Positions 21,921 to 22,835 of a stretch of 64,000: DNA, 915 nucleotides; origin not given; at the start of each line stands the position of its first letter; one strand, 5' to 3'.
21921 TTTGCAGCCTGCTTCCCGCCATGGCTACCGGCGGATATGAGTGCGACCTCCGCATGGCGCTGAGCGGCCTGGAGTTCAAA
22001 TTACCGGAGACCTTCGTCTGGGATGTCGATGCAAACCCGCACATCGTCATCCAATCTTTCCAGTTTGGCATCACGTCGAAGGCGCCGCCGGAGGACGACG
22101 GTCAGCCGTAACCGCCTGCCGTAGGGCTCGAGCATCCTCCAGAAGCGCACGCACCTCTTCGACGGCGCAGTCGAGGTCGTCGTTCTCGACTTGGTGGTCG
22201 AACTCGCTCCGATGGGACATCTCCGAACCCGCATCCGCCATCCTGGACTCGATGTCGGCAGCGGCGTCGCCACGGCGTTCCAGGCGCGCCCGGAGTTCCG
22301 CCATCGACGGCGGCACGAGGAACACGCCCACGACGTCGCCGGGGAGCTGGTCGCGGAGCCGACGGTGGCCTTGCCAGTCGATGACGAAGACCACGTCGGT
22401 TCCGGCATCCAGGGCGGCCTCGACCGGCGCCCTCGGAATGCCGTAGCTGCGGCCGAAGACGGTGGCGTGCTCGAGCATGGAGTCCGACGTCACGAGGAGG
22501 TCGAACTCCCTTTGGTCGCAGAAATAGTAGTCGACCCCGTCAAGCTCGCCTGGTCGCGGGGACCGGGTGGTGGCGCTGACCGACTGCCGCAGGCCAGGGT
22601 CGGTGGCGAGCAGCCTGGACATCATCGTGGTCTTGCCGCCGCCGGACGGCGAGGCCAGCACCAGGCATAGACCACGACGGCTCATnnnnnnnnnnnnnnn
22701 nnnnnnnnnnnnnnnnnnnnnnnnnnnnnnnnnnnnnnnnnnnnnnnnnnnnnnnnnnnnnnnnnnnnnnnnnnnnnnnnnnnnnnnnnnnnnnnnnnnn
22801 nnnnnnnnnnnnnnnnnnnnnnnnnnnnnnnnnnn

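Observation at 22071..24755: Coupled operon: T5 A1-like nuclease - tiny HTH - guanylate kinase, inside the lysis module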

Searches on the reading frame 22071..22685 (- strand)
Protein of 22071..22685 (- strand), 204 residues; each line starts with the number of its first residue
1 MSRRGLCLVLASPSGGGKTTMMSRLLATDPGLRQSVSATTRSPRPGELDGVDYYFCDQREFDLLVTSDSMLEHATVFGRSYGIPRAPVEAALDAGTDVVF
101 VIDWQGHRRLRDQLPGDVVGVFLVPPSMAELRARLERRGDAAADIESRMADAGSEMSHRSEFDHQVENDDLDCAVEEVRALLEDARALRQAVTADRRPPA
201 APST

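Call 5: search_protein_families(library=pfam, proteins=[window:22071-22685:-], max_evalue=0.01)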
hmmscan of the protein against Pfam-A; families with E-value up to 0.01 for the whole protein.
window:22071-22685:- (204 aa): 1 family
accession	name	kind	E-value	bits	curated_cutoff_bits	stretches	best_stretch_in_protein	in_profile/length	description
PF00625.27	Guanylate_kin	-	1e-35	123.5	25.2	1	8-184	5-181/182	Guanylate kinase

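Call 6: search_protein_families(library=phrogs, proteins=[window:22071-22685:-], max_evalue=0.01)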
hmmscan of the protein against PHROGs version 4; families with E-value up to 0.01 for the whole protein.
window:22071-22685:- (204 aa): 1 family
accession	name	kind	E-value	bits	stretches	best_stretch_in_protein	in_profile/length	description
phrog_1815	-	other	7.5e-30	105.6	1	8-182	6-178/197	guanylate kinase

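Call 8: search_protein_families(library=ncbifam, proteins=[window:22071-22685:-], max_evalue=0.01)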
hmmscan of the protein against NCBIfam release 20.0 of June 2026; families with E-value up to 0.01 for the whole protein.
window:22071-22685:- (204 aa): 5 families
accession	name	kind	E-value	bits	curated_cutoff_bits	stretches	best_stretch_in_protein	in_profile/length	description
TIGR03263.1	guanyl_kin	equivalog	2e-57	193.7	160.45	1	7-182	3-178/180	guanylate kinase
NF011325.0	PRK14738.1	equivalog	8e-43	146.1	263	1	5-183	13-193/206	guanylate kinase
NF011324.0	PRK14737.1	equivalog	4.1e-40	137.5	318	1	8-182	8-182/187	guanylate kinase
TIGR02322.1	phosphon_PhnN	equivalog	7.6e-08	32.2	156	1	8-183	4-177/179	phosphonate metabolism protein/1,5-bisphosphokinase (PRPP-forming) PhnN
NF007485.0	PRK10078.1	equivalog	0.0018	18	153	1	9-186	6-178/186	ribose 1,5-bisphosphokinase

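Call 15: find_encoding_contigs(protein=window:22071-22685:-, flank=10000, max_places=6)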
Protein window:22071-22685:- (204 aa): no gene with exactly this product is on record in the collection.

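Call 21: find_homologous_proteins(query=window:22071-22685:-, max_evalue=1e-10)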
Query window:22071-22685:- (204 aa): 6295 proteins with E <= 1e-10 among 8000 candidates; the best 120 are listed.
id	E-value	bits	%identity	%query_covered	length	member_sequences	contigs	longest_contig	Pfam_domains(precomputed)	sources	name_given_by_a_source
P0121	8.8e-129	445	100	100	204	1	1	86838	PF00625.28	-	-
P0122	3.5e-94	332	79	92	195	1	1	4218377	PF00625.28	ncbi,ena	-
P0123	3.0e-81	290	72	92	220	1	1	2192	PF00625.28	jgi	jgi:guanylate kinase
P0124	1.6e-76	274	63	99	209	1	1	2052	PF00625.28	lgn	-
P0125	2.4e-76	274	69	91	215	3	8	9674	PF00625.28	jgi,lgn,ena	jgi:guanylate kinase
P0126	3.2e-76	273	65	99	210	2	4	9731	PF00625.28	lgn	-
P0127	7.4e-75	269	64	99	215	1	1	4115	PF00625.28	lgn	-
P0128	1.0e-73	265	66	93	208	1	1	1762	PF00625.28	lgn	-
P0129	3.1e-73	264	69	92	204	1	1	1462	PF00625.28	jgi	jgi:guanylate kinase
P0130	3.2e-73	264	69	92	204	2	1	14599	PF00625.28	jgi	jgi:guanylate kinase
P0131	3.3e-73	264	69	92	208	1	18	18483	PF00625.28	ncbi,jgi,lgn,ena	-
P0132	6.4e-73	263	67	91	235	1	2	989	PF00625.28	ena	-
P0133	1.0e-72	262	66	90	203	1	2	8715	PF00625.28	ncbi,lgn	ncbi:MAG: guanylate kinase [Janthinobacterium lividum]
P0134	1.0e-71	259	67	91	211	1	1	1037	PF00625.28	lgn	-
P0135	2.8e-69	251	60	96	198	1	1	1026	PF00625.28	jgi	jgi:guanylate kinase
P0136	3.7e-68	247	64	93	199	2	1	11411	PF00625.28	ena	-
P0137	3.9e-68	247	64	92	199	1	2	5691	PF00625.28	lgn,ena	-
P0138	4.3e-68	247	64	91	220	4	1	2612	PF00625.28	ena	-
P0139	6.1e-68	246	62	91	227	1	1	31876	PF00625.28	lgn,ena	-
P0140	7.7e-68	246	61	92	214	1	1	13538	PF00625.28,PF13238.13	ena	-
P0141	6.6e-67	243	60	93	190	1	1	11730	PF00625.28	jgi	jgi:guanylate kinase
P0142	8.2e-67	243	61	96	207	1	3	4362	PF00625.28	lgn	-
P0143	8.4e-67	243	61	92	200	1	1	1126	PF00625.28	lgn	-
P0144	9.6e-67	242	59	100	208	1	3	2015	PF00625.28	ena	-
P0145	2.0e-66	241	61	92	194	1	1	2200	PF00625.28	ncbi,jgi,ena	jgi:guanylate kinase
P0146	2.4e-66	241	60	92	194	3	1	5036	PF00625.28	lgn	-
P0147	3.1e-66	241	62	91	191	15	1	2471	PF00625.28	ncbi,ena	-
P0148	3.1e-66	241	60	98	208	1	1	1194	PF13671.13,PF00625.28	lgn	-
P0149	4.3e-66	240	60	92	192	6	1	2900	PF00625.28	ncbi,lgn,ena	-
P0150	5.4e-66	240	62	91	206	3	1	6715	PF00625.28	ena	-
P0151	5.5e-66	240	62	91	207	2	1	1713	PF00625.28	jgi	jgi:guanylate kinase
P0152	6.5e-66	240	62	91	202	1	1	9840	PF00625.28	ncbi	ncbi:MAG: guanylate kinase [Acidiphilium sp.]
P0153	9.9e-66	239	60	92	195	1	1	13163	PF00625.28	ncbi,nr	ncbi:MAG: guanylate kinase [Acidocella sp.]|nr:guanylate kinase [Acidocella sp.]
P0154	1.1e-65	239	62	91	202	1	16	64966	PF00625.28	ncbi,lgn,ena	-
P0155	1.1e-65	239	62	91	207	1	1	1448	PF00625.28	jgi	jgi:guanylate kinase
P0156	1.3e-65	239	58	100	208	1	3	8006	PF00625.28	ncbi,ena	-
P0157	1.3e-65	239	63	92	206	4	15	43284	PF00625.28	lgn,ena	-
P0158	1.5e-65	239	62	91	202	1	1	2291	PF00625.28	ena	-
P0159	1.6e-65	239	60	93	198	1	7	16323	PF00625.28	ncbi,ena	-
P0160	1.8e-65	238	63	91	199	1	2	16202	PF00625.28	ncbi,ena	-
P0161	1.8e-65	238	58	94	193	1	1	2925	PF00625.28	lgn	-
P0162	2.0e-65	238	62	91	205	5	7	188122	PF13671.13,PF00625.28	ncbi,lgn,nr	ncbi:MAG TPA: guanylate kinase [Acidiphilium sp.]|nr:MAG: guanylate kinase [Acidiphilium sp. 21-60-1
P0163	2.5e-65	238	63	92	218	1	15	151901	PF00625.28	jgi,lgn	-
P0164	2.9e-65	238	63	92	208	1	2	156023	PF00625.28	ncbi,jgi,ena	-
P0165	3.3e-65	237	60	97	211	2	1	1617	PF00625.28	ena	-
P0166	3.4e-65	237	60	93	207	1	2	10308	PF00625.28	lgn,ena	-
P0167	4.1e-65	237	62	91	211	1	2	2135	PF00625.28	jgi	-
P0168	7.9e-65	236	61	91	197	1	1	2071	PF00625.28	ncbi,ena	-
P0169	8.3e-65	236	61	91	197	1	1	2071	PF00625.28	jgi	jgi:guanylate kinase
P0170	8.4e-65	236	62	92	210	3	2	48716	PF00625.28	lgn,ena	-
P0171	8.4e-65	236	62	91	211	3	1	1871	PF00625.28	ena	-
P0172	9.2e-65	236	60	93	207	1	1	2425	PF00625.28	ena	-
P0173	1.0e-64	236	61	93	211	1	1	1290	PF00625.28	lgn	-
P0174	1.0e-64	236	61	92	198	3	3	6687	PF00625.28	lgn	-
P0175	1.1e-64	236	61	92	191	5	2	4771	PF00625.28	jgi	-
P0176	1.1e-64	236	64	91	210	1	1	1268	PF00625.28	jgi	-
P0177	1.2e-64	236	61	91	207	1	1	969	PF00625.28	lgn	-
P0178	1.4e-64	235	63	88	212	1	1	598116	PF00625.28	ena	-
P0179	1.6e-64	235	59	95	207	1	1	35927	PF00625.28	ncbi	-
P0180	1.6e-64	235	61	89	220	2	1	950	PF00625.28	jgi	jgi:guanylate kinase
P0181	1.7e-64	235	61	92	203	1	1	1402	PF00625.28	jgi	jgi:guanylate kinase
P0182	2.2e-64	235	59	98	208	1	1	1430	PF00625.28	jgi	jgi:guanylate kinase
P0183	2.7e-64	234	62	87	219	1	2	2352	PF00625.28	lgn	-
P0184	4.1e-64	234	60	95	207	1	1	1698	PF00625.28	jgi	jgi:guanylate kinase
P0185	5.0e-64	234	60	93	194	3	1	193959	PF00625.28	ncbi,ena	-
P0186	6.0e-64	233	61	93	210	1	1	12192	PF00625.28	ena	-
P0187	6.5e-64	233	59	93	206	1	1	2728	PF00625.28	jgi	jgi:guanylate kinase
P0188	7.3e-64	233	59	92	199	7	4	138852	PF00625.28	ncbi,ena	-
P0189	8.1e-64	233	60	93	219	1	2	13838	PF00625.28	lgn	-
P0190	8.6e-64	233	60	91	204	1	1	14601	PF00625.28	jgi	jgi:guanylate kinase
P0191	8.6e-64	233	62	92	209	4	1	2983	PF00625.28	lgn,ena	-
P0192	1.0e-63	233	61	90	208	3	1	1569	PF00625.28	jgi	jgi:guanylate kinase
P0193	1.5e-63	232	64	82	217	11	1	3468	PF00625.28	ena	-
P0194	1.5e-63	232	59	93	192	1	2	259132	PF00625.28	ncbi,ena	-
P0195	1.6e-63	232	60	90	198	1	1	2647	PF00625.28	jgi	-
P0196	1.9e-63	232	61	92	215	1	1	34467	PF00625.28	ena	-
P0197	2.0e-63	232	58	97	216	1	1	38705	PF00625.28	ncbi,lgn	-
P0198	2.0e-63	232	61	93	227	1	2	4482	PF00625.28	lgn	-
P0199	2.1e-63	232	61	91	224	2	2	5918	PF00625.28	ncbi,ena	ncbi:MAG: guanylate kinase [Janthinobacterium lividum]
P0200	2.1e-63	232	60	91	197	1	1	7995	PF00625.28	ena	-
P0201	2.2e-63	231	62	84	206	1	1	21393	PF00625.28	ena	-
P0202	2.3e-63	231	58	93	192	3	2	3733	PF00625.28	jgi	-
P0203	2.7e-63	231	61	91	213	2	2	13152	PF00625.28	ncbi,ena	-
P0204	2.9e-63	231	59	91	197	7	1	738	PF00625.28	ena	-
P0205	2.9e-63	231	60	91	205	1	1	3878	PF00625.28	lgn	-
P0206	3.4e-63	231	61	93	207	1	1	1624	PF00625.28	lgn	-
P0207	3.7e-63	231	61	93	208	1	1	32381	PF00625.28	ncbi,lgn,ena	-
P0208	3.9e-63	231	59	93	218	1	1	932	PF00625.28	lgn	-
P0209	4.2e-63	231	58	96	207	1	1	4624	PF00625.28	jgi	-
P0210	4.4e-63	231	59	93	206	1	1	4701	PF00625.28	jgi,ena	jgi:guanylate kinase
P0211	4.5e-63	230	58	96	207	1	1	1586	PF00625.28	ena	-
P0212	4.5e-63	230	60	91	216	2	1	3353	PF00625.28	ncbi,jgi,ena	jgi:guanylate kinase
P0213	4.6e-63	230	62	89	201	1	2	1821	PF00625.28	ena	-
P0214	4.7e-63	230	58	99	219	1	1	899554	PF00625.28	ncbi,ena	-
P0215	6.6e-63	230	60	93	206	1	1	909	PF00625.28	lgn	-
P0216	6.6e-63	230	61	89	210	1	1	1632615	PF00625.28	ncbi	-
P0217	6.6e-63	230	60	93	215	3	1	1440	PF00625.28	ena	-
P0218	9.3e-63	229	60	91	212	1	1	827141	PF00625.28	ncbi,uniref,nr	ncbi:guanylate kinase [Limobrevibacterium gyesilva]|uniref:Guanylate kinase n=1 Tax=Limobrevibacteri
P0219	9.6e-63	229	60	91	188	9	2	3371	PF00625.28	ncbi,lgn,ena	-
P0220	1.1e-62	229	61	93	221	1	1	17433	PF00625.28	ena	-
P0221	1.1e-62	229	62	91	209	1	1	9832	PF00625.28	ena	-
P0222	1.1e-62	229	62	91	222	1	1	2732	PF00625.28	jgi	jgi:guanylate kinase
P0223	1.1e-62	229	60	93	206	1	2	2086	PF00625.28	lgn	-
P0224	1.2e-62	229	58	93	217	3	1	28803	PF00625.28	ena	-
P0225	1.2e-62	229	56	99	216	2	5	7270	PF00625.28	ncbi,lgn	-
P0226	1.5e-62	229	61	88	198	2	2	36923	PF00625.28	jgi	jgi:guanylate kinase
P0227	1.6e-62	229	59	91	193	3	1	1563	PF00625.28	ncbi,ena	-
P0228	1.6e-62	229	60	91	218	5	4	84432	PF00625.28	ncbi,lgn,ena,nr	ncbi:MAG: guanylate kinase [Acetobacteraceae bacterium]|nr:guanylate kinase [Acetobacteraceae bacter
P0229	1.9e-62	228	62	89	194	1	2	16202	PF00625.28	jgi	jgi:guanylate kinase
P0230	1.9e-62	228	61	93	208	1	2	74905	PF00625.28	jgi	-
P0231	2.0e-62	228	58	92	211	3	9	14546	PF00625.28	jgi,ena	-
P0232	2.1e-62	228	60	90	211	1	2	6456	PF00625.28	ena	-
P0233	2.1e-62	228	59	91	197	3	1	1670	PF00625.28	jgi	jgi:guanylate kinase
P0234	2.3e-62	228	62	90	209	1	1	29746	PF00625.28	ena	-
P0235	2.3e-62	228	61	91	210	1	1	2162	PF00625.28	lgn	-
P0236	2.4e-62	228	60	90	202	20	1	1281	PF00625.28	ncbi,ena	-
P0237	2.7e-62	228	61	92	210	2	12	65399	PF00625.28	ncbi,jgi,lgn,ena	-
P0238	2.9e-62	228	58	90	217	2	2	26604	PF00625.28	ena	-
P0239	3.0e-62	228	60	91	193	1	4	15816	PF13671.13,PF00625.28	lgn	-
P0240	3.4e-62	228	62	91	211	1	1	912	PF00625.28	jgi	-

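Call 44: search_dna_similar(query=window:22071-22685:-, collection=phages, mode=protein, max_rows=40, rows=spread, max_evalue=1e-8)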
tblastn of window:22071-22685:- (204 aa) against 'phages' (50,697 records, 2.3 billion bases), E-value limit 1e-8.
Records with a match: 103; places in all: 103; records where one place covers at least 80% of the query: 43.
Best place of each record, by identity: <60% 103.
By first word of the organism name: Bacillus 29; Lactococcus 22; Liberibacter 14; Bacteriophage 10; Enterococcus 8; Listeria 8; Staphylococcus 3; Campylobacter 2; Salmonella 2; Acinetobacter 2; and 3 more.
By host as written in the record: Lactococcus lactis 17; - 16; Bacillus anthracis Sterne 10; Listeria monocytogenes 8; Bacillus anthracis 7; Bacillus cereus 6; Candidatus Liberibacter asiaticus UF506 4; Candidatus Liberibacter asiaticus 3; and 23 more.
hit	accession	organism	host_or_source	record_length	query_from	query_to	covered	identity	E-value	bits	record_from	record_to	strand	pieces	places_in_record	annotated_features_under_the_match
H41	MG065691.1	Campylobacter phage A11a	Campylobacter jejuni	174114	4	186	90%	41.4%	5e-42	155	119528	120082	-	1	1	record has no annotation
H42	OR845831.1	Escherichia phage ECO95 1-6-1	Escherichia coli O157:H7 ATCC 43895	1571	4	186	90%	40.9%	7e-43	155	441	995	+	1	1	record has no annotation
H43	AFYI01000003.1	Salmonella enterica subsp. enterica serovar Infantis str. ...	Homo sapiens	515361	4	186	90%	40.9%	1e-41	155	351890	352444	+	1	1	guanylate kinase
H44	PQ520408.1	Enterococcus phage IME_EF3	-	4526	1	182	89%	40.8%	2e-37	142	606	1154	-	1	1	record has no annotation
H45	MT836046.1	Bacteriophage sp.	human fecal samples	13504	4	183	88%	40.9%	1e-37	143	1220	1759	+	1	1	record has no annotation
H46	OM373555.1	Staphylococcus phage vB_SpsX-DS7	Staphylococcus pseudintermedius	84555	2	197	96%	36.7%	1e-34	134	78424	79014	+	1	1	record has no annotation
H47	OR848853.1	Listeria phage LM 4-14-1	Listeria monocytogenes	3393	1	183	90%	38.2%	6e-29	118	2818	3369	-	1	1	record has no annotation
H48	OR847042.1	Listeria phage LM 4-11-1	Listeria monocytogenes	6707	1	183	90%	38.2%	7e-29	118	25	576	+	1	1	record has no annotation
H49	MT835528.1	Bacteriophage sp.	human fecal samples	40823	3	182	88%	37.0%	3e-33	130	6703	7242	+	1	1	record has no annotation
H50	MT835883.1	Bacteriophage sp.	human fecal samples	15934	8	187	88%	35.9%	1e-29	120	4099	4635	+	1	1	record has no annotation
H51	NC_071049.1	Bacillus phage vB_BcoS-136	Bacillus cohnii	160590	1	168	82%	32.5%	8e-20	92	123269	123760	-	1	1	gmk: guanylate kinase | hypothetical protein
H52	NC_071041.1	Bacillus phage Kirov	Bacillus cereus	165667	8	168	79%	31.3%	4e-19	90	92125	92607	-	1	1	guanylate kinase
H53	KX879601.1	Liberibacter phage SGCA5-1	Candidatus Liberibacter asiaticus str. ...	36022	7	191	91%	26.9%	1e-12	72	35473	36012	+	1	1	guanylate kinase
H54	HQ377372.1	Liberibacter phage SC1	Candidatus Liberibacter asiaticus UF506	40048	7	189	90%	26.7%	9e-13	72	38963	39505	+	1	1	guanylate kinase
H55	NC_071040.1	Bacillus phage PBC2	Bacillus cereus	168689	8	168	79%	29.4%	2e-14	77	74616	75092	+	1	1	guanylate kinase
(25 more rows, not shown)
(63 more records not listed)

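Call 45: find_encoding_contigs(protein=P0125, flank=4000, max_places=3)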
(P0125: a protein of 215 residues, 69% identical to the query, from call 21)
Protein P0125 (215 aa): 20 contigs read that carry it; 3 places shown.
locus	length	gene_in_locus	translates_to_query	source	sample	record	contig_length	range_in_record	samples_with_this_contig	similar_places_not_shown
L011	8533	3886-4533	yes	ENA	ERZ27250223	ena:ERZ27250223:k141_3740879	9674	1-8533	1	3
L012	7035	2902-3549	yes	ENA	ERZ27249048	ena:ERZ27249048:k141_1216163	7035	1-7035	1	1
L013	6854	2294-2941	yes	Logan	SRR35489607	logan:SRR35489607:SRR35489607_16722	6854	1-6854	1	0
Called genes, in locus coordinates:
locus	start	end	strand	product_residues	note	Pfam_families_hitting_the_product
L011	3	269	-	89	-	?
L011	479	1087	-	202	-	-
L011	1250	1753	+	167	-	-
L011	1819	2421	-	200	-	-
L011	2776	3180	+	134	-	-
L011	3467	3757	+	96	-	-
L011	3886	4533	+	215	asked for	PF00625:Guanylate_kin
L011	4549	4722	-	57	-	-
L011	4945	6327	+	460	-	PF01966:HD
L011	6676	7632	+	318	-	-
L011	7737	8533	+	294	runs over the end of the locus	-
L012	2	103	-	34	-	?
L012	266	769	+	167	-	-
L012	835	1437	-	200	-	-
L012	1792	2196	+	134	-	-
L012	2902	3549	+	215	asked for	PF00625:Guanylate_kin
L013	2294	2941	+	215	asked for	PF00625:Guanylate_kin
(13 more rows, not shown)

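Call 46: find_encoding_contigs(protein=P0131, flank=4000, max_places=2)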
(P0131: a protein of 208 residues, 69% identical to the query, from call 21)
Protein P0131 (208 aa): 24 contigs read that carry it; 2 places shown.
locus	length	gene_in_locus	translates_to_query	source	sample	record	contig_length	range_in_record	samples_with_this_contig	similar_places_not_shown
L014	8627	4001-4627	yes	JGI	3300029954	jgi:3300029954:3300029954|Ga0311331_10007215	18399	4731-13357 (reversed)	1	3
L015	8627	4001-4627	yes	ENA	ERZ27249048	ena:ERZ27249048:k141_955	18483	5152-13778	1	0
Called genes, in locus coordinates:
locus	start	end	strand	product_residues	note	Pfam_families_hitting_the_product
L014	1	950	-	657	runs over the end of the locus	PF03979:Sigma70_r1_1, PF00140:Sigma70_r1_2, PF04546:Sigma70_ner, PF04542:Sigma70_r2, PF04539:Sigma70_r3, PF04545:Sigma70_r4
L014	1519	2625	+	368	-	-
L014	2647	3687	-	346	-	-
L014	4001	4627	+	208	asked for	PF00625:Guanylate_kin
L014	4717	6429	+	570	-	-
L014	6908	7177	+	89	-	-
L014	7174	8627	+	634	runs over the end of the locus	-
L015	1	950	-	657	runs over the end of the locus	PF03979:Sigma70_r1_1, PF00140:Sigma70_r1_2, PF04546:Sigma70_ner, PF04542:Sigma70_r2, PF04539:Sigma70_r3, PF04545:Sigma70_r4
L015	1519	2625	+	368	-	-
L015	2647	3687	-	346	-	-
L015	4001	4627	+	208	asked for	PF00625:Guanylate_kin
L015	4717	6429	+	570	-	-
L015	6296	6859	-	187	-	-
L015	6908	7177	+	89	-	-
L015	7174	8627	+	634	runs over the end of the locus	-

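Call 63: find_encoding_contigs(protein=P0123, flank=3000, max_places=2)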
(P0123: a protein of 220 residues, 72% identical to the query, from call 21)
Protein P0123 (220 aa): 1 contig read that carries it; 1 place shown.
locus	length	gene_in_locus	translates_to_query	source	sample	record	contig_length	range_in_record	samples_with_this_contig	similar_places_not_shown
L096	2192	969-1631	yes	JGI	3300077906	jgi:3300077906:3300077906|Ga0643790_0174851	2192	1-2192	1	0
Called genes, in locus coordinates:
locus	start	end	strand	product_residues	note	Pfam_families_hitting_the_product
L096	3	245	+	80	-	?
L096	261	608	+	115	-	-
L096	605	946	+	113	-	-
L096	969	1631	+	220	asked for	PF00625:Guanylate_kin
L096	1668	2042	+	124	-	-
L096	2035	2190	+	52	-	?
